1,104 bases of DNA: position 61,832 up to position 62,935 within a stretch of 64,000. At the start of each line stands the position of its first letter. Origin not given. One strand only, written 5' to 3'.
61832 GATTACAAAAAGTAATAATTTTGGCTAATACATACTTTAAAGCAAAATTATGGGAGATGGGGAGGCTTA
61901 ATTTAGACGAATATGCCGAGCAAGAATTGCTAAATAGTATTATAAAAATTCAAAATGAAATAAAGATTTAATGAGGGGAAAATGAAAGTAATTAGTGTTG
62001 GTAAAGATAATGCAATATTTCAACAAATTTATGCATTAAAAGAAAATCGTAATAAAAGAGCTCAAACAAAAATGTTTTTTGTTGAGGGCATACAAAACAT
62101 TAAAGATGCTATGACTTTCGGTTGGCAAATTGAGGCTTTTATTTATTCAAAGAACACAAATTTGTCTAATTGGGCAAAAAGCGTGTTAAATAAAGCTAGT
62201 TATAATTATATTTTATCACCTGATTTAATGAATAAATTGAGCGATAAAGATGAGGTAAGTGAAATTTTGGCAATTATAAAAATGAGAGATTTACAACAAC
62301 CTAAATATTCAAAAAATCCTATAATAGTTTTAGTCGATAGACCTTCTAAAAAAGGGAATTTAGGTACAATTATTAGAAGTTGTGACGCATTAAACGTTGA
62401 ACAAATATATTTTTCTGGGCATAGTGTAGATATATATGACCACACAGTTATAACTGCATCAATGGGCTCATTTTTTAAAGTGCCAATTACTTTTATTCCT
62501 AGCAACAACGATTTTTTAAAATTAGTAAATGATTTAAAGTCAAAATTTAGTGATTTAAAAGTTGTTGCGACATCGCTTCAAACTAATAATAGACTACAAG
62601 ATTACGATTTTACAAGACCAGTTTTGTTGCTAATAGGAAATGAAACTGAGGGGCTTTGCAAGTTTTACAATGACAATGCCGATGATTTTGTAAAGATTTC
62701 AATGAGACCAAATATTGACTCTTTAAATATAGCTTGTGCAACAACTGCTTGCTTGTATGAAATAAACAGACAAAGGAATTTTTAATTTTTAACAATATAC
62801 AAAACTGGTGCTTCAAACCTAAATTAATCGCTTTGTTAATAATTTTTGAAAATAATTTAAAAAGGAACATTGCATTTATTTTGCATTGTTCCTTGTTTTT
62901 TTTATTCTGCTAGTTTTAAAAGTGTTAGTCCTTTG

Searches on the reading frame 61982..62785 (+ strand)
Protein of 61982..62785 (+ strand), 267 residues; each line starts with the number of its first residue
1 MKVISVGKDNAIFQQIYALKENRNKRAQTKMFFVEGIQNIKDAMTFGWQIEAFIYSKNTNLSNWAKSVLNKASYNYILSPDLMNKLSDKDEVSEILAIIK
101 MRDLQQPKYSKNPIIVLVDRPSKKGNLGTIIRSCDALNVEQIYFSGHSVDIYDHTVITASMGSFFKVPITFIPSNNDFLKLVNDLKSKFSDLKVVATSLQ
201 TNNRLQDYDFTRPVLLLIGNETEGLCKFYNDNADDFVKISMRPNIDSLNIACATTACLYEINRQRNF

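Call 3: search_protein_families(library=ncbifam, proteins=[window:61982-62785:+], max_evalue=0.1)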
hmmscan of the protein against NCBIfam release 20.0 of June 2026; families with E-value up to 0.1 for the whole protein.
window:61982-62785:+ (267 aa): 11 families
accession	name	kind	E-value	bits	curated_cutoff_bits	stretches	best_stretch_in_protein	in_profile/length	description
TIGR00186.1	rRNA_methyl_3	equivalog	5.1e-31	108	160.15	1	97-265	69-240/240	23S rRNA (guanosine(2251)-2'-O)-methyltransferase RlmB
NF008295.0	PRK11081.1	equivalog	9e-17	61.4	227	1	114-266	20-166/230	tRNA (guanosine(18)-2'-O)-methyltransferase TrmH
NF008386.0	PRK11181.1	equivalog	1.7e-16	60.2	366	1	110-266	92-243/244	23S rRNA (guanosine(2251)-2'-O)-methyltransferase RlmB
TIGR00185.1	tRNA_yibK_trmL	equivalog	1.7e-12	47.4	190.6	1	116-266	5-149/154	tRNA (uridine(34)/cytosine(34)/5-carboxymethylaminomethyluridine(34)-2'-O)-methyltransferase TrmL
NF000477.1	NshR_TsnR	equivalog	3.8e-11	42.9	425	1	22-262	22-261/266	NshR/TsnR family 23S rRNA methyltransferase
NF008117.0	PRK10864.1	equivalog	5.6e-11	42.2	267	1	114-265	197-342/344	tRNA/rRNA methyltransferase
TIGR00050.1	rRNA_methyl_1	subfamily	1e-05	25.5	167.15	1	122-265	13-157/233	TrmJ/YjtD family RNA methyltransferase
NF000035.1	nosihep_NshR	exception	2.8e-05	23.7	500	1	114-267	117-265/274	NshR family nosiheptide/thiostrepton resistance 23S rRNA methyltransferase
NF041077.1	tRNAmeth_TrmJ_Sulfolob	equivalog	4.5e-05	23.2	350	1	116-266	5-156/229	tRNA (cytidine-2'-O-)-methyltransferase TrmJ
NF011694.0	PRK15114.1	equivalog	0.0027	17.3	280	0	212-261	107-156/246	tRNA (cytosine(32)/uridine(32)-2'-O)-methyltransferase TrmJ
NF007683.0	PRK10358.1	equivalog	0.0036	17.2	282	1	189-266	75-149/157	tRNA (uridine(34)/cytosine(34)/5-carboxymethylaminomethyluridine(34)-2'-O)-methyltransferase TrmL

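Call 4: search_protein_families(library=pfam, proteins=[window:61982-62785:+], max_evalue=0.1)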
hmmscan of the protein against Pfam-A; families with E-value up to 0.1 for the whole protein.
window:61982-62785:+ (267 aa): 3 families
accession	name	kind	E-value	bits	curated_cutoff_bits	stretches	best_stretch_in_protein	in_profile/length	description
PF00588.24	SpoU_methylase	-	5.7e-32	111.2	29.7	1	114-259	2-142/142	SpoU rRNA Methylase family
PF22655.1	SpoU_sub_bind_like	-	7e-18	65.4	27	1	10-92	1-84/90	SpoU L30e-like domain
PF22435.1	MRM3-like_sub_bind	-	3.5e-10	40.6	27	1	13-97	4-84/84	MRM3-like substrate binding domain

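Call 27: search_solved_structures(query=window:61982-62785:+, max_evalue=0.001)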
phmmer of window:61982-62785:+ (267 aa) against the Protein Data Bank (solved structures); distinct sequences matched with E-value up to 0.001: 24.
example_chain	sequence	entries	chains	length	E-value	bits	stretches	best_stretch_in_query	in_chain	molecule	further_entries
1x7o_A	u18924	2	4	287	5.5e-48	166.7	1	8-265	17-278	rRNA methyltransferase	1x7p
5kzk_A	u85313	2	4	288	4.9e-25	91.5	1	9-263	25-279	Probable RNA methyltransferase, TrmH family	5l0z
1ipa_A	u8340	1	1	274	5.7e-20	74.9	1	13-265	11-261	RNA 2'-O-RIBOSE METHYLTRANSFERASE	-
4x3l_A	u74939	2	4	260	9.1e-18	67.7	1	13-266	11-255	RNA 2'-O ribose methyltransferase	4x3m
9h1k_A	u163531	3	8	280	1.1e-17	67.4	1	13-266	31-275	23S rRNA methyltransferase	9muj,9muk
7qiu_A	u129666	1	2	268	3e-16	62.7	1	22-261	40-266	rRNA methylase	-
1zjr_A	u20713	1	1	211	9.9e-13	51.2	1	110-266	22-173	tRNA (Guanosine-2'-O-)-methyltransferase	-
9hcc_x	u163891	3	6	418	8.9e-11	44.8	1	20-170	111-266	rRNA methyltransferase 3, mitochondrial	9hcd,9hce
1gz0_A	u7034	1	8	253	1.2e-10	44.3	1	112-265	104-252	HYPOTHETICAL TRNA/RRNA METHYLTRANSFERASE YJFH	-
1v2x_A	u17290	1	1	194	2e-09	40.4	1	113-265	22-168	tRNA (Gm18) methyltransferase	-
7oi6_z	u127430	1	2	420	4.7e-09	39.2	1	20-170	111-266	rRNA methyltransferase 3, mitochondrial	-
2i6d_A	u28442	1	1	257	1.1e-08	37.9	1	106-260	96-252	RNA methyltransferase, TrmH family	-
7edc_A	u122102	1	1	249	1.4e-08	37.6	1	114-266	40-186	tRNA (guanosine(18)-2'-O)-methyltransferase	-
7aoi_XO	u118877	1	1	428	3e-05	26.7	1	115-173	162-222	SpoU rRNA Methylase family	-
3nk6_A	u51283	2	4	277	4.6e-05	26.1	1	22-266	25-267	23S rRNA methyltransferase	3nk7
3gyq_A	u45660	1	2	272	0.0002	24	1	110-260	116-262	rRNA (adenosine-2'-O-)-methyltransferase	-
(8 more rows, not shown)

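Call 30: search_solved_structures(query=window:61982-62785:+, max_evalue=1e-20, show_alignments=2)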
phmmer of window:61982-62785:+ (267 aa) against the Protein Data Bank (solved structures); distinct sequences matched with E-value up to 1e-20: 2.
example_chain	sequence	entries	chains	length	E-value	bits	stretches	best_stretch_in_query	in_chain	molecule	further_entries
1x7o_A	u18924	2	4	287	5.5e-48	166.7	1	8-265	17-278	rRNA methyltransferase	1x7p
5kzk_A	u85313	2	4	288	4.9e-25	91.5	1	9-263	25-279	Probable RNA methyltransferase, TrmH family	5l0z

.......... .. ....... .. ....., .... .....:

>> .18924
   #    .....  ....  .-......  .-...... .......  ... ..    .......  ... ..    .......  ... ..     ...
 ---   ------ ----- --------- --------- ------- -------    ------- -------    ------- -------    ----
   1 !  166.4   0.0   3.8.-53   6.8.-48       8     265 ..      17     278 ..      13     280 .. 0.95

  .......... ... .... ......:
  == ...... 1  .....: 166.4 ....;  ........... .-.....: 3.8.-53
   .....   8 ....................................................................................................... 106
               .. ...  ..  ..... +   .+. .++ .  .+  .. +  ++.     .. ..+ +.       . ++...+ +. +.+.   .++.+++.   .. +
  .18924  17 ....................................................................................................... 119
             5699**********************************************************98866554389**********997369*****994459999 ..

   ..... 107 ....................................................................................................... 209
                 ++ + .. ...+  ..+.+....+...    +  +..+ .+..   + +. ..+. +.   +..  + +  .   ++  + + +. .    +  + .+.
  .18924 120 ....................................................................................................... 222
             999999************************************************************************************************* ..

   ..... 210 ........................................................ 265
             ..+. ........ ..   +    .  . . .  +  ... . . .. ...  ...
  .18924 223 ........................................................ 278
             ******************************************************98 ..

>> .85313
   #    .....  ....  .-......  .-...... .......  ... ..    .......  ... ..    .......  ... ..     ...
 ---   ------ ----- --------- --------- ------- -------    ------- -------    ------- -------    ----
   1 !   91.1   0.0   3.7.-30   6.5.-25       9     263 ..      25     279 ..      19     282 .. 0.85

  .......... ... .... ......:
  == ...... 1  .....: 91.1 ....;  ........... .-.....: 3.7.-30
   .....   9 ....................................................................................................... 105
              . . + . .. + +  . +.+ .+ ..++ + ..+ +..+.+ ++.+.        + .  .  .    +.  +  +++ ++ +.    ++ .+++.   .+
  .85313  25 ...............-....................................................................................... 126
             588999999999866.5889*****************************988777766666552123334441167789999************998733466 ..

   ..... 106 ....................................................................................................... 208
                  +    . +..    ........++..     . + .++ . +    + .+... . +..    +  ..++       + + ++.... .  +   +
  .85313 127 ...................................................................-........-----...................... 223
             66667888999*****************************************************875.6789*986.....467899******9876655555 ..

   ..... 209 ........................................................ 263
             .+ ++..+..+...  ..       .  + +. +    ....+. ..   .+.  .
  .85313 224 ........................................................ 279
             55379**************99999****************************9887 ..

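Call 42: find_homologous_proteins(query=window:61982-62785:+, max_evalue=1e-10)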
Query window:61982-62785:+ (267 aa): 1508 proteins with E <= 1e-10 among 1839 candidates; the best 120 are listed.
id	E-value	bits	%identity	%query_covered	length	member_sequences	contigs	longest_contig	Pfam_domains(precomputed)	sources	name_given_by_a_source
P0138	7.1e-172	587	99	100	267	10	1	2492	PF22655.2,PF22435.2,PF00588.25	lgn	-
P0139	3.5e-146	503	83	100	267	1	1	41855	PF22655.2,PF22435.2,PF00588.25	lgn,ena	-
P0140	6.7e-143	492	81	100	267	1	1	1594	PF22655.2,PF22435.2,PF00588.25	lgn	-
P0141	5.6e-140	483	80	100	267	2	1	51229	PF22655.2,PF22435.2,PF00588.25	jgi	-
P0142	8.9e-140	482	79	100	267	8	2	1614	PF22655.2,PF22435.2,PF00588.25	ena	-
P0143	1.7e-139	481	80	100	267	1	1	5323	PF22655.2,PF22435.2,PF00588.25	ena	-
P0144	1.4e-138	478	79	100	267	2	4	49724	PF22655.2,PF22435.2,PF00588.25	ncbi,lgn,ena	-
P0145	2.0e-138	478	79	100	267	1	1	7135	PF22655.2,PF22435.2,PF00588.25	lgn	-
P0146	4.0e-138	477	79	100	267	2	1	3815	PF22655.2,PF22435.2,PF00588.25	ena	-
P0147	1.4e-137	475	79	100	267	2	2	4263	PF22655.2,PF22435.2,PF00588.25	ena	-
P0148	3.5e-137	474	79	99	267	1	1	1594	PF22655.2,PF22435.2,PF00588.25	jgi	-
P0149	7.5e-137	473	77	100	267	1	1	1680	PF22655.2,PF22435.2,PF00588.25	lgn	-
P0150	8.0e-137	472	78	100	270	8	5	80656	PF22655.2,PF22435.2,PF00588.25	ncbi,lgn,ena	-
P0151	1.4e-136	472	79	100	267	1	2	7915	PF22655.2,PF22435.2,PF00588.25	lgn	-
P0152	1.7e-136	471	79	100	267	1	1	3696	PF22655.2,PF22435.2,PF00588.25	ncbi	ncbi:MAG: TrmH family RNA methyltransferase [Christensenellales bacterium]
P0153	1.4e-135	468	76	100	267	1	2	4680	PF22655.2,PF22435.2,PF00588.25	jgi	-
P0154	1.6e-135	468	78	100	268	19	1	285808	PF22655.2,PF22435.2,PF00588.25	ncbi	-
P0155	3.7e-135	467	78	100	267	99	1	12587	PF22655.2,PF22435.2,PF00588.25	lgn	-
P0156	5.3e-134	463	76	100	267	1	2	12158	PF22655.2,PF22435.2,PF00588.25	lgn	-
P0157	9.0e-134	462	78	99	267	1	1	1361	PF22655.2,PF22435.2,PF00588.25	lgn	-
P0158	2.3e-133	461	77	100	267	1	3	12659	PF22655.2,PF22435.2,PF00588.25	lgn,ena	-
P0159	9.4e-132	456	78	100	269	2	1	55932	PF22655.2,PF22435.2,PF00588.25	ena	-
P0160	1.9e-131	455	77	100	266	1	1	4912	PF22655.2,PF22435.2,PF00588.25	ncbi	-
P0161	2.3e-131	455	76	100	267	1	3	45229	PF22655.2,PF22435.2,PF00588.25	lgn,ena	-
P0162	5.0e-131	453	76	100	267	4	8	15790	PF22655.2,PF22435.2,PF00588.25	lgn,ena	-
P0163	5.1e-131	453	76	100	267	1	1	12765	PF22655.2,PF22435.2,PF00588.25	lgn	-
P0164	7.2e-131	453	76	100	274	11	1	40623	PF22655.2,PF22435.2,PF00588.25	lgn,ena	-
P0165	7.5e-131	453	76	99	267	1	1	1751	PF22655.2,PF22435.2,PF00588.25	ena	-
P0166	8.2e-131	453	76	100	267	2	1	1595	PF22655.2,PF22435.2,PF00588.25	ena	-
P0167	8.7e-131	453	75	100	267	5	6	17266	PF22655.2,PF22435.2,PF00588.25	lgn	-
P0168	9.1e-131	453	76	100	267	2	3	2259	PF22655.2,PF22435.2,PF00588.25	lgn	-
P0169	1.1e-130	452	76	100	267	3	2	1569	PF22655.2,PF22435.2,PF00588.25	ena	-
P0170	1.2e-130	452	75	100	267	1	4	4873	PF22655.2,PF22435.2,PF00588.25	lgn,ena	-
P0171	7.7e-130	450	75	99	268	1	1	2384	PF22655.2,PF22435.2,PF00588.25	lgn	-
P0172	9.6e-130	449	74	100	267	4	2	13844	PF22655.2,PF22435.2,PF00588.25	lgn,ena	-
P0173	1.0e-127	443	73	100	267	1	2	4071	PF22655.2,PF22435.2,PF00588.25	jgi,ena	-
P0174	4.0e-127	441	78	94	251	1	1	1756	PF22655.2,PF22435.2,PF00588.25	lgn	-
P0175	2.7e-126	438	73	100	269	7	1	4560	PF22655.2,PF22435.2,PF00588.25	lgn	-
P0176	8.9e-126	436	72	99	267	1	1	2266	PF22655.2,PF22435.2,PF00588.25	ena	-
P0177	2.7e-124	431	73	100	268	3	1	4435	PF22655.2,PF22435.2,PF00588.25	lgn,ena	-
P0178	4.3e-124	431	74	100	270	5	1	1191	PF22655.2,PF22435.2,PF00588.25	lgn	-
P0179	5.1e-122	424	77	94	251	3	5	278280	PF22655.2,PF22435.2,PF00588.25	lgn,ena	-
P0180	1.4e-120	419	71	100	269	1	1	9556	PF22655.2,PF22435.2,PF00588.25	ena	-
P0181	2.5e-119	415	70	99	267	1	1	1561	PF22655.2,PF22435.2,PF00588.25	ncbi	-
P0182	2.2e-117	409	67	99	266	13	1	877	PF22655.2,PF22435.2,PF00588.25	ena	-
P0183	1.4e-116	406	69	100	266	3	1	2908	PF22655.2,PF22435.2,PF00588.25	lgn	-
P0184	5.8e-115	401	69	99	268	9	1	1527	PF22655.2,PF22435.2,PF00588.25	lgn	-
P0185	2.0e-114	399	66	100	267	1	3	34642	PF22655.2,PF22435.2,PF00588.25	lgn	-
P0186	9.0e-114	397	69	100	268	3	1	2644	PF22655.2,PF22435.2,PF00588.25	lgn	-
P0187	9.1e-114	397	67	99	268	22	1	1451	PF22655.2,PF22435.2,PF00588.25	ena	-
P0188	2.1e-112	392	66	99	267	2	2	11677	PF22655.2,PF22435.2,PF00588.25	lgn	-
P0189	3.0e-112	392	66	99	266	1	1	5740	PF22655.2,PF22435.2,PF00588.25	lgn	-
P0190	1.7e-110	386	66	99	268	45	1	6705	PF22655.2,PF22435.2,PF00588.25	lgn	-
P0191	2.0e-110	386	65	100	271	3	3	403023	PF22655.2,PF22435.2,PF00588.25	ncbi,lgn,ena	-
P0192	4.2e-109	382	67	99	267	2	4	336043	PF22655.2,PF22435.2,PF00588.25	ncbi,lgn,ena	-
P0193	2.8e-108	379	64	99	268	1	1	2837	PF22655.2,PF22435.2,PF00588.25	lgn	-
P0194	8.4e-108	377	65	100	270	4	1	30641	PF22655.2,PF22435.2,PF00588.25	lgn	-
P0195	9.4e-108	377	64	99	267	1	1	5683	PF22655.2,PF22435.2,PF00588.25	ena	-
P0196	1.1e-107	377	65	100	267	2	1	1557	PF22655.2,PF22435.2,PF00588.25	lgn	-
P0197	1.3e-107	377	63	99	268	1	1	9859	PF22655.2,PF22435.2,PF00588.25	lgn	-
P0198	2.8e-107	376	68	99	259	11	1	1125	PF22655.2,PF22435.2,PF00588.25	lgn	-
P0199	3.0e-107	376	63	99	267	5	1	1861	PF22655.2,PF22435.2,PF00588.25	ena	-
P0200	4.3e-107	375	63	100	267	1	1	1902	PF22655.2,PF22435.2,PF00588.25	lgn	-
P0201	6.2e-107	375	65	99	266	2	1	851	PF22655.2,PF22435.2,PF00588.25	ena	-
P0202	9.4e-107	374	63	100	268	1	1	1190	PF22655.2,PF22435.2,PF00588.25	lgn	-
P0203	2.6e-106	373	64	100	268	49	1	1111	PF22655.2,PF22435.2,PF00588.25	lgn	-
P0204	3.5e-106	372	63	99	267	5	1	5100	PF22655.2,PF22435.2,PF00588.25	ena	-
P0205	6.6e-106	371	64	99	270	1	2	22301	PF22655.2,PF22435.2,PF00588.25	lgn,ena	-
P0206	7.1e-106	371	66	100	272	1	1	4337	PF22655.2,PF22435.2,PF00588.25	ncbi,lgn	-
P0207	8.7e-106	371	65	99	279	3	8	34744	PF22655.2,PF22435.2,PF00588.25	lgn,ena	-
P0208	1.1e-105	371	63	99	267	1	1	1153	PF22655.2,PF22435.2,PF00588.25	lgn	-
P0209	1.1e-105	370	65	100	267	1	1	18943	PF22655.2,PF22435.2,PF00588.25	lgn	-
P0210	1.7e-105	370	63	99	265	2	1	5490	PF22655.2,PF22435.2,PF00588.25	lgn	-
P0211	1.9e-105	370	63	99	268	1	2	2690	PF22655.2,PF22435.2,PF00588.25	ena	-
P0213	5.5e-105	368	63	100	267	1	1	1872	PF22655.2,PF22435.2,PF00588.25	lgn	-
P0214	6.4e-105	368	62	99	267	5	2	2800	PF22655.2,PF22435.2,PF00588.25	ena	-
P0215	2.5e-104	366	62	99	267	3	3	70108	PF22655.2,PF22435.2,PF00588.25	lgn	-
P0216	5.2e-104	365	63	99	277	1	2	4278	PF22655.2,PF22435.2,PF00588.25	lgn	-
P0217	7.7e-104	364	63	99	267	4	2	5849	PF22655.2,PF22435.2,PF00588.25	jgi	-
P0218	1.1e-103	364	64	99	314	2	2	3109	PF22655.2,PF22435.2,PF00588.25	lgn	-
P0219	1.2e-103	364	63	100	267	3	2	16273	PF22655.2,PF22435.2,PF00588.25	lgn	-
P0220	1.6e-103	363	62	99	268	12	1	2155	PF22655.2,PF22435.2,PF00588.25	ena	-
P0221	1.8e-103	363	66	99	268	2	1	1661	PF22655.2,PF22435.2,PF00588.25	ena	-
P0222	1.9e-103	363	62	99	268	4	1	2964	PF22655.2,PF22435.2,PF00588.25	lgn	-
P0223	5.3e-103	362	62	100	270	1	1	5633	PF22655.2,PF22435.2,PF00588.25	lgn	-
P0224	8.3e-103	361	60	100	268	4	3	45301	PF22655.2,PF22435.2,PF00588.25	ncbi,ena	-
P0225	9.8e-103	361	63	100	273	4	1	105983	PF22655.2,PF22435.2,PF00588.25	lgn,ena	-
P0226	1.6e-102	360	65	99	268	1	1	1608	PF22655.2,PF22435.2,PF00588.25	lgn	-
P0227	1.9e-102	360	62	99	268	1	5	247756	PF22655.2,PF22435.2,PF00588.25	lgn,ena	-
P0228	2.1e-102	360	64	99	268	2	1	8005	PF22655.2,PF22435.2,PF00588.25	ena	-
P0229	2.3e-102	360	63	99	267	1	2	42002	PF22655.2,PF22435.2,PF00588.25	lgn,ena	-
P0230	4.3e-102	359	62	100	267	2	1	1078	PF22655.2,PF22435.2,PF00588.25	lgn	-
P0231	4.9e-102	359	59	100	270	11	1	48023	PF22655.2,PF22435.2,PF00588.25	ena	-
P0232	1.5e-101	357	62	99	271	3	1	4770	PF22655.2,PF22435.2,PF00588.25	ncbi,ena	-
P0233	2.1e-101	356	60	99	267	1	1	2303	PF22655.2,PF22435.2,PF00588.25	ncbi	-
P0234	2.2e-101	356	62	99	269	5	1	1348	PF22655.2,PF22435.2,PF00588.25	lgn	-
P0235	3.1e-101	356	61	99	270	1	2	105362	PF22655.2,PF22435.2,PF00588.25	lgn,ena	-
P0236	4.5e-101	355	63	99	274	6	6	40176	PF22655.2,PF22435.2,PF00588.25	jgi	-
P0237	5.5e-101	355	61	99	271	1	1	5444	PF22655.2,PF22435.2,PF00588.25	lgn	-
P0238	6.6e-100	352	60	100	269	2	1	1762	PF22655.2,PF22435.2,PF00588.25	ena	-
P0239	1.1e-99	351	60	99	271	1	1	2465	PF22655.2,PF22435.2,PF00588.25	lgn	-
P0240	1.1e-99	351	59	99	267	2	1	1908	PF22655.2,PF22435.2,PF00588.25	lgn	-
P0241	2.3e-99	350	60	99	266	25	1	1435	PF22655.2,PF22435.2,PF00588.25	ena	-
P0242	1.8e-98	347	59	100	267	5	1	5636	PF22655.2,PF22435.2,PF00588.25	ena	-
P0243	1.9e-98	347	61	99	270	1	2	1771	PF22655.2,PF22435.2,PF00588.25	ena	-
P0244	8.9e-98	345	61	99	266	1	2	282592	PF22655.2,PF22435.2,PF00588.25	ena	-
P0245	3.1e-96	340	58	100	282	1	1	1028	PF22655.2,PF22435.2,PF00588.25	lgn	-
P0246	8.4e-96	338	59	99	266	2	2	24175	PF22655.2,PF22435.2,PF00588.25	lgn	-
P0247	1.2e-95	338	60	99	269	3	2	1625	PF22655.2,PF22435.2,PF00588.25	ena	-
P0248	1.5e-95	337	58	99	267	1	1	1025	PF22655.2,PF22435.2,PF00588.25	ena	-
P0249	3.3e-95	336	58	99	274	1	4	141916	PF22655.2,PF22435.2,PF00588.25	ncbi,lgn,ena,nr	ncbi:MAG: RNA methyltransferase [Clostridia bacterium]|nr:RNA methyltransferase [Clostridia bacteriu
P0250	8.4e-95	335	59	99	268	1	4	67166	PF22655.2,PF22435.2,PF00588.25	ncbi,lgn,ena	-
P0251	2.0e-94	334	58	100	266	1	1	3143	PF22655.2,PF22435.2,PF00588.25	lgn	-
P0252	6.9e-94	332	60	100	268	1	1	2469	PF22655.2,PF22435.2,PF00588.25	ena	-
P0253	2.6e-93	330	58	99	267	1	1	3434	PF22655.2,PF22435.2,PF00588.25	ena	-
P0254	7.2e-93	328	58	99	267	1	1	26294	PF22655.2,PF22435.2,PF00588.25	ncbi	-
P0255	3.7e-92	326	59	100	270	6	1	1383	PF22655.2,PF22435.2,PF00588.25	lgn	-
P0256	9.2e-92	325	55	100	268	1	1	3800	PF22655.2,PF22435.2,PF00588.25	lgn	-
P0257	2.4e-91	323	57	99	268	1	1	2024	PF22655.2,PF22435.2,PF00588.25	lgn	-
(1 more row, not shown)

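Call 43: find_encoding_contigs(protein=P0154, flank=5000, max_places=2)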
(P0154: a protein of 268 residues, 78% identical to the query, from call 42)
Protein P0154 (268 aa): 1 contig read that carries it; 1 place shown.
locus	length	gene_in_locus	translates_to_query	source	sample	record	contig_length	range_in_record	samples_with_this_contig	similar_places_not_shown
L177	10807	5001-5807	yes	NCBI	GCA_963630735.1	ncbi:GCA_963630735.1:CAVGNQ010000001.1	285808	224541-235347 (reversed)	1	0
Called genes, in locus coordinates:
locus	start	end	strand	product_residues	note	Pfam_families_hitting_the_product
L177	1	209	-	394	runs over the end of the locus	PF06925:MGDG_synth, PF00534:Glycos_transf_1 (weak), PF04101:Glyco_tran_28_C (weak)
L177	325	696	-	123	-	PF16320:Ribosomal_L12_N, PF00542:Ribosomal_L12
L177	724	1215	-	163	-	PF00466:Ribosomal_L10, PF27436:RL10_C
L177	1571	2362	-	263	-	PF00106:adh_short, PF08659:KR (weak), PF13561:adh_short_C2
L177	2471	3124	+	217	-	PF02677:QueH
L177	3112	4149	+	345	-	PF23750:RsgI_M, PF01442:Apolipoprotein (weak)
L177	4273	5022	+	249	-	-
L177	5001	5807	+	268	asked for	PF22435:MRM3-like_sub_bind, PF22655:SpoU_sub_bind_like, PF00588:SpoU_methylase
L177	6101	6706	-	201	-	-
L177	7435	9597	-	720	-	PF09371:Tex_N, PF22706:Tex_central_region, PF16921:Tex_YqgF, PF14635:HHH_7, PF12836:HHH_3, PF17674:HHH_9, PF00575:S1, PF23459:S1_RRP5, +1 more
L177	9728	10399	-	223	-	PF01928:CYTH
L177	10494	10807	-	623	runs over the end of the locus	PF01134:GIDA, PF01266:DAO (faint), PF07992:Pyr_redox_2 (weak), PF13738:Pyr_redox_3 (faint), PF21680:GIDA_C_1st, PF13932:SAM_GIDA_C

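Call 44: find_encoding_contigs(protein=P0191, flank=5000, max_places=2)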
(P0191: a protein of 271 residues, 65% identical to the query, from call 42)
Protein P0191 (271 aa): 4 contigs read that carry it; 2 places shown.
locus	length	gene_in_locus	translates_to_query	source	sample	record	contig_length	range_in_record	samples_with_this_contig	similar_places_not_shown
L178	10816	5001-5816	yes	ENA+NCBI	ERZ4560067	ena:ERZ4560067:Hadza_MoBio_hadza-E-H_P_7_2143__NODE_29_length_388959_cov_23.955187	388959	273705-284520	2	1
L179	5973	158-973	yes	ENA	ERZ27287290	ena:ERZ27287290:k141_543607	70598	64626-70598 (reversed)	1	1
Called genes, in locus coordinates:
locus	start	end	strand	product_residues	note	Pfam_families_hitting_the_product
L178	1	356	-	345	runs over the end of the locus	-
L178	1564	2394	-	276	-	PF00849:PseudoU_synth_2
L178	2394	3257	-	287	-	PF01261:AP_endonuc_2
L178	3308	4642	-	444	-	PF13091:PLDc_2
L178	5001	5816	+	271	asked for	PF22435:MRM3-like_sub_bind, PF22655:SpoU_sub_bind_like, PF00588:SpoU_methylase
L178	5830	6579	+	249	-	PF00588:SpoU_methylase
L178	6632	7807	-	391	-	-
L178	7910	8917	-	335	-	PF00575:S1 (weak)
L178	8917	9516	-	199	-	PF01553:Acyltransferase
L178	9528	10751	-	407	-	PF00890:FAD_binding_2 (weak), PF01134:GIDA (faint), PF01266:DAO (faint), PF03486:HI0933_like, PF07992:Pyr_redox_2, PF12831:FAD_oxidored, PF13738:Pyr_redox_3 (weak), PF22780:HI0933_like_1st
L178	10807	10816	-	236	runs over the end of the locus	PF01479:S4, PF00849:PseudoU_synth_2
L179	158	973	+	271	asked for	PF22435:MRM3-like_sub_bind, PF22655:SpoU_sub_bind_like, PF00588:SpoU_methylase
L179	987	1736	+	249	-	PF00588:SpoU_methylase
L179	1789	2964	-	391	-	-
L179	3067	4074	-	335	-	PF00575:S1 (weak)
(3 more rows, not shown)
